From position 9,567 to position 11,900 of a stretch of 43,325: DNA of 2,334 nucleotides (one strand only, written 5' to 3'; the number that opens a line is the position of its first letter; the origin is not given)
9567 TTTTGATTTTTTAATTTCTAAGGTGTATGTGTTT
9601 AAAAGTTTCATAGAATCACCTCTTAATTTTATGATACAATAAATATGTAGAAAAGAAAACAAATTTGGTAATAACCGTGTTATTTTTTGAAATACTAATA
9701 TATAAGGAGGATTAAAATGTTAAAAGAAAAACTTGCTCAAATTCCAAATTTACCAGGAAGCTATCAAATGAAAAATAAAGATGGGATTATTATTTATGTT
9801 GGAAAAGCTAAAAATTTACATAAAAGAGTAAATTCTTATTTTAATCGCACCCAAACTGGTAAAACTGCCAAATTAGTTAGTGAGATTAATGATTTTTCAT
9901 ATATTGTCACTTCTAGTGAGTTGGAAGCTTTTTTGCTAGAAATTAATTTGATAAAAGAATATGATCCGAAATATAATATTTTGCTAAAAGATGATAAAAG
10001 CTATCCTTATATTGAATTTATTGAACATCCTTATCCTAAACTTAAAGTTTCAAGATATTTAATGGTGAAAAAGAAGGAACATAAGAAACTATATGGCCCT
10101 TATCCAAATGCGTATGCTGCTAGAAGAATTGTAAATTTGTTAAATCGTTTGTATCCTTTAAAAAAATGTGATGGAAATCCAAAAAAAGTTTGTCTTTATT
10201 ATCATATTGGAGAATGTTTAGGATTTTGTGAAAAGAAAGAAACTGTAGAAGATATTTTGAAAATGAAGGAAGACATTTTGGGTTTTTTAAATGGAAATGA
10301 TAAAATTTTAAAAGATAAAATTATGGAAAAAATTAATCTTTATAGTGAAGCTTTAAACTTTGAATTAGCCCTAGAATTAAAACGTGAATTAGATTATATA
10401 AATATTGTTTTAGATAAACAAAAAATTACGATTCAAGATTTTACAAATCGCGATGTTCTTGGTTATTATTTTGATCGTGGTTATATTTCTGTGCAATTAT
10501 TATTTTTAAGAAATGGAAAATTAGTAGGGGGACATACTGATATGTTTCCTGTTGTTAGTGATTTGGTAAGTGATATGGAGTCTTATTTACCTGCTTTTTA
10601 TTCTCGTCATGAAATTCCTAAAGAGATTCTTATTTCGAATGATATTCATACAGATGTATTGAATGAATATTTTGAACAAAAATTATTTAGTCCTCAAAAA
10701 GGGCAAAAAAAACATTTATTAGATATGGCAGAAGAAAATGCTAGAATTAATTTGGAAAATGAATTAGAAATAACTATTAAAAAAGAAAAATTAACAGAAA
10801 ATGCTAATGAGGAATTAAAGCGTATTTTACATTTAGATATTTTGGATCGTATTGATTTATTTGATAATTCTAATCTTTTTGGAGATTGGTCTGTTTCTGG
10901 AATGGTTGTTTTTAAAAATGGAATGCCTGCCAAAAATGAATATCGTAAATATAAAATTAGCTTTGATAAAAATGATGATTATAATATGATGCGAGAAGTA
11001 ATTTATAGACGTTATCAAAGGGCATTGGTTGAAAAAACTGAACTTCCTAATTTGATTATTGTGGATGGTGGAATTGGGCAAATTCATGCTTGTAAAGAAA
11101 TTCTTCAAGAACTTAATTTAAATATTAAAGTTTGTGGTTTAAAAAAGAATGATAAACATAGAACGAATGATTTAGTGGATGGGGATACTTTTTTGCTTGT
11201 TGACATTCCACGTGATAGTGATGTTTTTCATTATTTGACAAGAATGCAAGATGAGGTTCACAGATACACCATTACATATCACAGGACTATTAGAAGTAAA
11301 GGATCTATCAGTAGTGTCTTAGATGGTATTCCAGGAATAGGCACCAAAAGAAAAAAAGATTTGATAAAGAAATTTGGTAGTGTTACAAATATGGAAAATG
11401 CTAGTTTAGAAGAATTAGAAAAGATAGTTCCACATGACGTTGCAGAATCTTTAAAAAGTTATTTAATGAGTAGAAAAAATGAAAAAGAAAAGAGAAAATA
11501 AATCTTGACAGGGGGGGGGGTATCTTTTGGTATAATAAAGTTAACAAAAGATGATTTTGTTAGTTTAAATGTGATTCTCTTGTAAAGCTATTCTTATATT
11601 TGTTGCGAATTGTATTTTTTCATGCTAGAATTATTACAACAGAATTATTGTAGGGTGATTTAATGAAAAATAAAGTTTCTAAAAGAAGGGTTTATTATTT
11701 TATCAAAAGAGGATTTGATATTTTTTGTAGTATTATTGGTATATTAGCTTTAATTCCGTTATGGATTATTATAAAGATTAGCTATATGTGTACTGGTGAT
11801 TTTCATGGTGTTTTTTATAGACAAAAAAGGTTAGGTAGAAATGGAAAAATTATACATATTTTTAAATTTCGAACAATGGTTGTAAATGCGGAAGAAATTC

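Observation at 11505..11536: A G10 homopolymer fills the -35/-10 spacer of the promoter heading the surface-glycopolymer locus, making it a candidate slipped-strand phase or rheostat switch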

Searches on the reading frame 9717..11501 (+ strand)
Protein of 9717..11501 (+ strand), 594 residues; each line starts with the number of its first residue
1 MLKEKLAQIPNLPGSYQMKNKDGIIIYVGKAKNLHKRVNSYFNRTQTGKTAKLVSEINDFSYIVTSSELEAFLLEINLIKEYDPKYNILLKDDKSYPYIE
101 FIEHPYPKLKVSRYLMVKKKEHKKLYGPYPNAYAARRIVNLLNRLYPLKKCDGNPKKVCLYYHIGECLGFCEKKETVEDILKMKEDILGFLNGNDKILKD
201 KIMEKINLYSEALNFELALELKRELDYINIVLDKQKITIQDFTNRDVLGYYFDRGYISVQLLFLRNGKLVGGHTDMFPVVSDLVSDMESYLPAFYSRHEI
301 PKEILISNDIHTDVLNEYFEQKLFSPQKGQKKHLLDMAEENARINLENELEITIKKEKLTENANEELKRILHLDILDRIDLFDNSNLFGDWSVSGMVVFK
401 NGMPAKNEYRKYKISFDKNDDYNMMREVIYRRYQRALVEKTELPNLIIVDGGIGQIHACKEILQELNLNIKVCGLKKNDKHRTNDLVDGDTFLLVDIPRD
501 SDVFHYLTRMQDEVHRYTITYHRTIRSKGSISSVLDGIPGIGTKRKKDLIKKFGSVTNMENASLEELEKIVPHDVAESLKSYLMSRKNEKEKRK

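Call 7: search_protein_families(library=pfam, proteins=[window:9717-11501:+])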
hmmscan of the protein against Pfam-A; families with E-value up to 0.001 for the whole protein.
window:9717-11501:+ (594 aa): 5 families
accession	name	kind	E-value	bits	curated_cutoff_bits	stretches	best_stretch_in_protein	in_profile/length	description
PF08459.17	UvrC_RNaseH_dom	-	5.7e-49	166.5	22.3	1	369-519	2-159/159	UvrC RNAse H endonuclease domain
PF22920.2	UvrC_RNaseH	-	6.7e-24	84.5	24.3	1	244-348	1-115/116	UvrC Ribonuclease H-like domain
PF01541.30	GIY-YIG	-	2.6e-08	34.5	22.6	1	14-87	3-78/78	GIY-YIG catalytic domain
PF12826.13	HHH_2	-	8.1e-07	29.5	27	1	537-589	7-61/64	Helix-hairpin-helix motif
PF14520.12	HHH_5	-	0.00014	22.7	27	0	534-580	3-52/57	Helix-hairpin-helix domain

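Call 10: find_encoding_contigs(protein=window:9717-11501:+, flank=3000, max_places=10)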
Protein window:9717-11501:+ (594 aa): 1 contig read that carries it; 1 place shown.
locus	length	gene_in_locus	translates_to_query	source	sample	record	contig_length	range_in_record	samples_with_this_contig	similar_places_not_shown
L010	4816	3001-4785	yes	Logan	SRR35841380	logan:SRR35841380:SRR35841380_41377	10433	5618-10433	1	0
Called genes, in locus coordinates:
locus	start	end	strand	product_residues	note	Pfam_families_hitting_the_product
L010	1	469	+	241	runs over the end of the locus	PF12224:Amidoligase_2 (faint)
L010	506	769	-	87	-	PF01649:Ribosomal_S20p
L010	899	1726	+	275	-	-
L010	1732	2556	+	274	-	-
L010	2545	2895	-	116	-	PF01205:Impact_N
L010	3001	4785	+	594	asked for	PF01541:GIY-YIG, PF27096:UvrC_M, PF22920:UvrC_RNaseH, PF08459:UvrC_RNaseH_dom, PF12826:HHH_2 (weak)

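Call 12: find_related_loci(query=window:9717-11501:+, collection=genome_contigs, flank=4000)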
Query window:9717-11501:+ (594 aa) in genome_contigs; peptide patterns used: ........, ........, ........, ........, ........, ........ (x = any residue, [..] = any of these).
599 stretches matched a pattern (row limit reached: there are more); 537 encode a relative of the query (tblastn E <= 1e-3); the best 80 are kept; 80 distinct loci.
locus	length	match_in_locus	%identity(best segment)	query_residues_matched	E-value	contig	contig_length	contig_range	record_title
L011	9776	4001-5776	82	1-592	0e+0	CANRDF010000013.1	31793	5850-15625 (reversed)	MAG: uncultured Bacilli bacterium isolate Lapin-026__bin92 genome assembly, contig: Lapin-026__NODE_1516_length_31793_co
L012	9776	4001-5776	82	1-592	0e+0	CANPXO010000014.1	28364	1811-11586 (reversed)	MAG: uncultured Bacilli bacterium isolate Lapin-004__bin27 genome assembly, contig: Lapin-004__NODE_1970_length_28364_co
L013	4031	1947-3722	82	1-592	0e+0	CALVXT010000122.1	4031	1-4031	MAG: uncultured Bacilli bacterium isolate BRZ_EG__bin5 genome assembly, contig: BRZ_EG__NODE_29201_length_4031_cov_5.479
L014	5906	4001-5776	82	1-592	0e+0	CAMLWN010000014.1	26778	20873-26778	MAG: uncultured Tenericutes bacterium isolate ERR4303163_bin.31_MetaWRAP_v1.1_MAG genome assembly, contig: NODE_1677_len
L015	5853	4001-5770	81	1-590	0e+0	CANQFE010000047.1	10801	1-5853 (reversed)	MAG: uncultured Bacilli bacterium isolate Lapin-008__bin14 genome assembly, contig: Lapin-008__NODE_6218_length_10801_co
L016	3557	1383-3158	81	1-592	0e+0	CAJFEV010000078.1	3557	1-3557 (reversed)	uncultured Bacilli bacterium isolate Chicken_13_mag_25 genome assembly, contig: MAGpy_11413_13_idba_bin_25_fascaffold_19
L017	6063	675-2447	81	1-591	0e+0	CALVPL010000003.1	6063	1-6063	MAG: uncultured Bacilli bacterium isolate E12__bin133 genome assembly, contig: E12__k127_847109, whole genome shotgun se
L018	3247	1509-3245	84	1-579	0e+0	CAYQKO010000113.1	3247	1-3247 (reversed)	MAG TPA_asm: uncultured Muribaculaceae bacterium isolate SRP222994_co1_113 genome assembly, contig: NODE_53514_length_32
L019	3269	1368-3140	81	1-591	0e+0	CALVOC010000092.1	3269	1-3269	MAG: uncultured Bacilli bacterium isolate BRZ_PC__bin122 genome assembly, contig: BRZ_PC__NODE_38312_length_3269_cov_5.5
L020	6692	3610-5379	81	1-590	0e+0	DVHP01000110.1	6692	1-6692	MAG TPA_asm: Candidatus Ventrenecus avicola isolate ChiW22-487 ChiW22__C131425_L6692_SRR5556882, whole genome shotgun se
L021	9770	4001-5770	81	1-590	0e+0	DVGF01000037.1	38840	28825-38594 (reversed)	MAG TPA_asm: Candidatus Ventrenecus stercoripullorum isolate CHK197-17881 CHK197__C189863_L38840_ERR3414592, whole genom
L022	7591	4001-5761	80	1-587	0e+0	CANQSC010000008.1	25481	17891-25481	MAG: uncultured Bacilli bacterium isolate Lapin-032__bin41 genome assembly, contig: Lapin-032__NODE_3039_length_25481_co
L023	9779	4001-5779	80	1-594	0e+0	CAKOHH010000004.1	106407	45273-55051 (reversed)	MAG: uncultured Bacilli bacterium isolate REFINED_METABAT215_TOP10_CONTIGS_1500_ASSEMBLY_K77_MERGED__Hadza_MoBio_hadza-E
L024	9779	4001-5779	80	1-593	0e+0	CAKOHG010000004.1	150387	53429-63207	MAG: uncultured Bacilli bacterium isolate REFINED_METABAT215_TOP10_CONTIGS_1500_ASSEMBLY_K77_MERGED__Hadza_MoBio_C-REDO_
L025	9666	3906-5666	79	1-587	0e+0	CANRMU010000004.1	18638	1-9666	MAG: uncultured Bacilli bacterium isolate Lapin-021__bin8 genome assembly, contig: Lapin-021__NODE_3354_length_18638_cov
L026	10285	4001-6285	80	1-588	0e+0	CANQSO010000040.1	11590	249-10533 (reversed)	MAG: uncultured Bacilli bacterium isolate Lapin-032__bin38 genome assembly, contig: Lapin-032__NODE_7794_length_11590_co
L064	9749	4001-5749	66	1-583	0e+0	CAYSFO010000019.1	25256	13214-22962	MAG TPA_asm: uncultured Muribaculaceae bacterium isolate SRP199465_co1_282 genome assembly, contig: NODE_4937_length_252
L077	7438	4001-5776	64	1-592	0e+0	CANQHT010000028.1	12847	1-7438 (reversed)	MAG: uncultured Bacilli bacterium isolate Lapin-027__bin78 genome assembly, contig: Lapin-027__NODE_4794_length_12847_co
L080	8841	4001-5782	63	1-594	0e+0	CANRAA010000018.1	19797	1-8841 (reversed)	MAG: uncultured Bacilli bacterium isolate Lapin-017__bin11 genome assembly, contig: Lapin-017__NODE_1489_length_19797_co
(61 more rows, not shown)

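Call 29: search_protein_families(library=pfam, proteins=[L026:8200-9630:+, L077:1828-3537:+, L080:1628-3877:+, L011:8376-9776:+, L064:1116-2990:+], max_evalue=0.01)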
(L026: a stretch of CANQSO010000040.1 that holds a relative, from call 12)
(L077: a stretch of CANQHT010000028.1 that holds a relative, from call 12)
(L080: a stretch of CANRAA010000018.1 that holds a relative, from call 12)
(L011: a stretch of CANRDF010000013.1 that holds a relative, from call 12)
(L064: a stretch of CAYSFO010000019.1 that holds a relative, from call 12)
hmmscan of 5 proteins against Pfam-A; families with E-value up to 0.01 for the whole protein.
L026:8200-9630:+ (476 aa): 0 families

L077:1828-3537:+ (569 aa): 0 families

L080:1628-3877:+ (749 aa): 5 families
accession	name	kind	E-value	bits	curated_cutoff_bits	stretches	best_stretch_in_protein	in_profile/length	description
PF19789.6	DUF6273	-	7.2e-07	29.7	23.5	1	583-729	19-170/172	Domain of unknown function (DUF6273)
PF19077.6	Big_13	-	3e-06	28.1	27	0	236-315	22-100/102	Bacterial Ig-like domain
PF24893.1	DUF7743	-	6.6e-05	23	27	1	411-507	1-100/120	Domain of unknown function (DUF7743)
PF13750.12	Big_3_3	-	0.0015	18.6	27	1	376-431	5-60/157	Bacterial Ig-like domain (group 3)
PF18207.7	LIFR_N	-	0.0047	17.6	24.1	0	447-488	38-78/79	Leukemia inhibitory factor receptor N-terminal domain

L011:8376-9776:+ (467 aa): 0 families

L064:1116-2990:+ (624 aa): 1 family
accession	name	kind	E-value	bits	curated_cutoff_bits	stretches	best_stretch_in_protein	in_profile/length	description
PF04545.22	Sigma70_r4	-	0.00076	19.4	24.1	1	567-615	1-49/50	Sigma-70, region 4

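Call 30: search_protein_families(library=ncbifam, proteins=[L026:8200-9630:+, L077:1828-3537:+, L080:1628-3877:+, L011:8376-9776:+], max_evalue=0.01)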
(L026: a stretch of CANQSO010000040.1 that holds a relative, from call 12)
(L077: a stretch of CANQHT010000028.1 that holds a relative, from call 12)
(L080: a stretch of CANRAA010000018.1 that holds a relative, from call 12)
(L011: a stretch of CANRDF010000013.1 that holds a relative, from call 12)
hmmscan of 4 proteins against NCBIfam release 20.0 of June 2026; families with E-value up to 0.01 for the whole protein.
L026:8200-9630:+ (476 aa): 0 families

L077:1828-3537:+ (569 aa): 0 families

L080:1628-3877:+ (749 aa): 2 families
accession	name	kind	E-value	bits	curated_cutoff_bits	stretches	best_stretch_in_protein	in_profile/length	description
NF047446.1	barrel_OmpL47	domain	1.7e-08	34.8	40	0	431-494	4-58/68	OmpL47-type beta-barrel domain-containing protein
NF045522.1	MXAN_2561_fam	equivalog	1.2e-05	25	150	1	404-511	156-264/304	MXAN_2561 family MXYO-CTERM-anchored protein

L011:8376-9776:+ (467 aa): 0 families

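Call 31: find_homologous_proteins(query=L026:8200-9630:+, max_evalue=1e-20)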
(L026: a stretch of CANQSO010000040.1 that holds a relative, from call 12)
Query L026:8200-9630:+ (476 aa): 3001 proteins with E <= 1e-20 among 8000 candidates; the best 120 are listed.
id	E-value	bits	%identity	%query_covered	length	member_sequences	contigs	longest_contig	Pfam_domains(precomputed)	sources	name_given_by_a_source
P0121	3.5e-262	888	84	100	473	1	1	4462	-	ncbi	-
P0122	7.5e-261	884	83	100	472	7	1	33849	-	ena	-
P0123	1.4e-260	883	83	100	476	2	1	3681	-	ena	-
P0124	1.3e-256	870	81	100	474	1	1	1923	-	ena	-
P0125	1.6e-247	840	82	100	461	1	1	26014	-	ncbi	-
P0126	5.5e-246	835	77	100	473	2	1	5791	-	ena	-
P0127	2.9e-244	829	80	100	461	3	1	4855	-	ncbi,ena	-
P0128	9.7e-242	821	80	100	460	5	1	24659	-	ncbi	-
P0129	5.7e-241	818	79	100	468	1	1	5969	-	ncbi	-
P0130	3.3e-237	806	76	100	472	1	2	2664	-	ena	-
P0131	8.2e-234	795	83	89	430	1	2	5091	-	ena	-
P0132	2.6e-233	793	78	99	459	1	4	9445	-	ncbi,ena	-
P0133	1.7e-217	741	71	100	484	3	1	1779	-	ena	-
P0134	4.5e-207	707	84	79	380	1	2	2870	-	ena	-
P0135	7.9e-200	683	72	90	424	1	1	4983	-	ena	-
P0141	1.1e-175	603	61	95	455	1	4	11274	-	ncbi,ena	-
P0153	2.6e-167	576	60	97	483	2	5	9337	-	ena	-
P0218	2.9e-113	397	46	96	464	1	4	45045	-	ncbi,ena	-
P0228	1.7e-110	388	50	84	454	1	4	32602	-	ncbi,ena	-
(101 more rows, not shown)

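Call 32: find_encoding_contigs(protein=P0228, flank=10000, max_places=10)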
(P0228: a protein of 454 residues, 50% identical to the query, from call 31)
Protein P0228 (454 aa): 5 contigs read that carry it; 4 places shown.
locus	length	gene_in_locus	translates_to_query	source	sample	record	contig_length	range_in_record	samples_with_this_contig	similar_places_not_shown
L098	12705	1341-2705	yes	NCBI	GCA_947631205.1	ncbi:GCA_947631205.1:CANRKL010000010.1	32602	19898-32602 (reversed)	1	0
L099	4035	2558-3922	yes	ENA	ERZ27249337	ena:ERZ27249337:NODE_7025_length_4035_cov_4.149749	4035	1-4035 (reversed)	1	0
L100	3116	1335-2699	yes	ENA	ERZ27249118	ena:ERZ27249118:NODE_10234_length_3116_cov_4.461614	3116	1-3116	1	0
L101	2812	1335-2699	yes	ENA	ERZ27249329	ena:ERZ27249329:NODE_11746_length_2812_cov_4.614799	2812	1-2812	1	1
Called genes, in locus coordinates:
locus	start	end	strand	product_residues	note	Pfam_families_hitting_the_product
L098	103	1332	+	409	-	-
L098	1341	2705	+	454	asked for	-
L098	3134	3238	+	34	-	-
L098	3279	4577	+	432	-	-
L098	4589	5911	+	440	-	-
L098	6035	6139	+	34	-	-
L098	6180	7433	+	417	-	-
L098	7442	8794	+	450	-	-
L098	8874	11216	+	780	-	PF09364:XFP_N, PF03894:XFP, PF09363:XFP_C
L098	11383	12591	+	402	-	PF13173:AAA_14, PF13635:DUF4143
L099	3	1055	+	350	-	?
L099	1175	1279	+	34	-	-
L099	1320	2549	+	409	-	-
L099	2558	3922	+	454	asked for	-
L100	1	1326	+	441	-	?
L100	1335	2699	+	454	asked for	-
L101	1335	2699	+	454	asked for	-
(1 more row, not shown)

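Call 33: find_encoding_contigs(protein=P0218, flank=10000, max_places=10)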
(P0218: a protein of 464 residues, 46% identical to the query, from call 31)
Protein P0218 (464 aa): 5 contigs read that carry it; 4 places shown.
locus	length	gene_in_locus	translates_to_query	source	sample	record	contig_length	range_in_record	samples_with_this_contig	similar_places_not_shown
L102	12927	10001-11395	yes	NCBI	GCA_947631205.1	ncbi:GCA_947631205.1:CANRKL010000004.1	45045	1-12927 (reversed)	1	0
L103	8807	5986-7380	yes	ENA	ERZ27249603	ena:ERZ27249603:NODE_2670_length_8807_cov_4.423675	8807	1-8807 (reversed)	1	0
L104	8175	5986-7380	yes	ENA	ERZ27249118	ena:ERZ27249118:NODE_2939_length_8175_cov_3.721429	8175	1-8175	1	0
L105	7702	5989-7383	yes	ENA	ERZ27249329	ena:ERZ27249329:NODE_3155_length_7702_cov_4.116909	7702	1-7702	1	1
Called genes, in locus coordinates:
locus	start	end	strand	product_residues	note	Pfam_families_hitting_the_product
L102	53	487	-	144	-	PF09537:DUF2383 (faint)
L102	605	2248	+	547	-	-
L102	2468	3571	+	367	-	PF12784:PDDEXK_2, PF27070:HTH_Rpn_C (weak)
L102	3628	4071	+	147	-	-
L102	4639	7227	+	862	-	PF00690:Cation_ATPase_N, PF00122:E1-E2_ATPase, PF00702:Hydrolase, PF13246:Cation_ATPase, PF00689:Cation_ATPase_C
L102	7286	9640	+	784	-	PF00122:E1-E2_ATPase, PF00702:Hydrolase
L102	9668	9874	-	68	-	-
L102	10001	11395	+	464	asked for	-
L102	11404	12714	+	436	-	-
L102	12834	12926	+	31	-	?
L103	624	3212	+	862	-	PF00690:Cation_ATPase_N, PF00122:E1-E2_ATPase, PF00702:Hydrolase, PF13246:Cation_ATPase, PF00689:Cation_ATPase_C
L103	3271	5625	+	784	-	PF00122:E1-E2_ATPase, PF00702:Hydrolase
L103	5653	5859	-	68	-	-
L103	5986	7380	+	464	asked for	-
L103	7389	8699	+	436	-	-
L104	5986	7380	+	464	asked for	-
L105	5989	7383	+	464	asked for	-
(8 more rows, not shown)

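Call 34: find_encoding_contigs(protein=P0153, flank=3000, max_places=10)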
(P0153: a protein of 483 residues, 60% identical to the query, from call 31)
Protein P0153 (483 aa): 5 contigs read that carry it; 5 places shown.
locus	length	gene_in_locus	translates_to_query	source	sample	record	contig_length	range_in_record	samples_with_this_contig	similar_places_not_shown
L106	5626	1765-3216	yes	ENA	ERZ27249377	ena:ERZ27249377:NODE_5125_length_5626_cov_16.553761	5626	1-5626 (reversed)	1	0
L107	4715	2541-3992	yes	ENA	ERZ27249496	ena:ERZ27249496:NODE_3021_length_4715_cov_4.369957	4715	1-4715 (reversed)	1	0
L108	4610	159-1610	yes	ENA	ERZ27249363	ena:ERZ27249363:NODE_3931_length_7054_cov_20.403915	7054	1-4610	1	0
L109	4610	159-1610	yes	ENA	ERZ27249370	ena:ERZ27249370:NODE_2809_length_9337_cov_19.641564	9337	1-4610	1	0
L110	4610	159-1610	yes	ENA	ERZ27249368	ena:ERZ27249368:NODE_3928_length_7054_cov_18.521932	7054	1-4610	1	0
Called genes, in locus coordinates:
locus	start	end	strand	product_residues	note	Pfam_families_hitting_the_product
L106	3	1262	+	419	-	?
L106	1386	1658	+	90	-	PF00216:Bac_DNA_binding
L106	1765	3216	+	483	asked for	-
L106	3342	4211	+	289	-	-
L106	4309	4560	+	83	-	PF02576:RimP_N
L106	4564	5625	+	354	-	?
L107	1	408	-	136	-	?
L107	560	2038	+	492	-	PF09547:SpoIVA_ATPase, PF20438:SpoIVA_middle, PF20439:SpoIVA_C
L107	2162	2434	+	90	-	PF00216:Bac_DNA_binding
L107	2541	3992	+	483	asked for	-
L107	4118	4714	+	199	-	?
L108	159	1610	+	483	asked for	-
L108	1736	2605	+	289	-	-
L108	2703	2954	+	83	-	PF02576:RimP_N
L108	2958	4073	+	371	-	PF08529:NusA_N, PF00575:S1 (weak), PF13184:KH_NusA_1st, PF26594:KH_NusA_2nd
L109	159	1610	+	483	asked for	-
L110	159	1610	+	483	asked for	-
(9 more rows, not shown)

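Call 40: find_encoding_contigs(protein=P0132, flank=1500, max_places=10)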
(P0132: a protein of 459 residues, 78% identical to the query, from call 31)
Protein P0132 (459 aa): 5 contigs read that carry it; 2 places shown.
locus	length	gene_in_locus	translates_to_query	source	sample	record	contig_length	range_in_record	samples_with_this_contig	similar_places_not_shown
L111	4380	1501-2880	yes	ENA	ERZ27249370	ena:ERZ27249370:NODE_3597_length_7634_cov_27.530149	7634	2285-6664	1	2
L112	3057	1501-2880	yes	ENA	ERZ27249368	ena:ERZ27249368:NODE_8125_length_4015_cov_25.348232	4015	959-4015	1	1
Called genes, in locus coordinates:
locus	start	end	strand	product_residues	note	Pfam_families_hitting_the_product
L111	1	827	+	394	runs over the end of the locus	-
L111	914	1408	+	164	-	-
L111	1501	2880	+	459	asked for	-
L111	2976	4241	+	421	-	PF00919:UPF0004, PF04055:Radical_SAM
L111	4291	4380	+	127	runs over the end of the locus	-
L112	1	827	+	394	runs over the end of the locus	-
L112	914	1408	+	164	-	-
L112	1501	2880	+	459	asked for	-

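Call 41: find_encoding_contigs(protein=P0141, flank=1500, max_places=10)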
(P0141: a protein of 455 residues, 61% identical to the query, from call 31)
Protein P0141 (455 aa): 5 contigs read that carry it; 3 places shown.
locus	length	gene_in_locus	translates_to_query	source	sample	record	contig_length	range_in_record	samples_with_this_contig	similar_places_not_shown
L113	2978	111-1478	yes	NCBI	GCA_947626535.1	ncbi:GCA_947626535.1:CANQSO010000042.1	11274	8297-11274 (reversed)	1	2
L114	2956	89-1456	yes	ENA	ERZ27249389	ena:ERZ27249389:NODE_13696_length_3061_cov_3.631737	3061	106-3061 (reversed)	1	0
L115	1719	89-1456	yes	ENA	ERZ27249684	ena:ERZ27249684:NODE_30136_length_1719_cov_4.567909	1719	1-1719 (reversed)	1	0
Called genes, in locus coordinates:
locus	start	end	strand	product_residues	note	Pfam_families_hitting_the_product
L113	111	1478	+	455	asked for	-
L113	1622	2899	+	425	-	PF13173:AAA_14, PF13635:DUF4143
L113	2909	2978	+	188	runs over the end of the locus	PF13238:AAA_18, PF01202:SKI (weak)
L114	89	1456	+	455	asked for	-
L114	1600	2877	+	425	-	PF13173:AAA_14, PF13635:DUF4143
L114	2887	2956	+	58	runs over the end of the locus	?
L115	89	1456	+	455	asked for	-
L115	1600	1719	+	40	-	?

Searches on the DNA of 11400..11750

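Call 27: search_rna_families(source=window, start=11400, end=11750, threshold=evalue, max_evalue=10)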
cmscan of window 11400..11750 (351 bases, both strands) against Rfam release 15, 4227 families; matches with E-value up to 10: 1.
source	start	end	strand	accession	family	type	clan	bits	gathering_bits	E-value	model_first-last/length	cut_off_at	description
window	11427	11481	+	RF00063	SscA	Gene;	-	16.9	60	2.8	1-96/96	no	SscA RNA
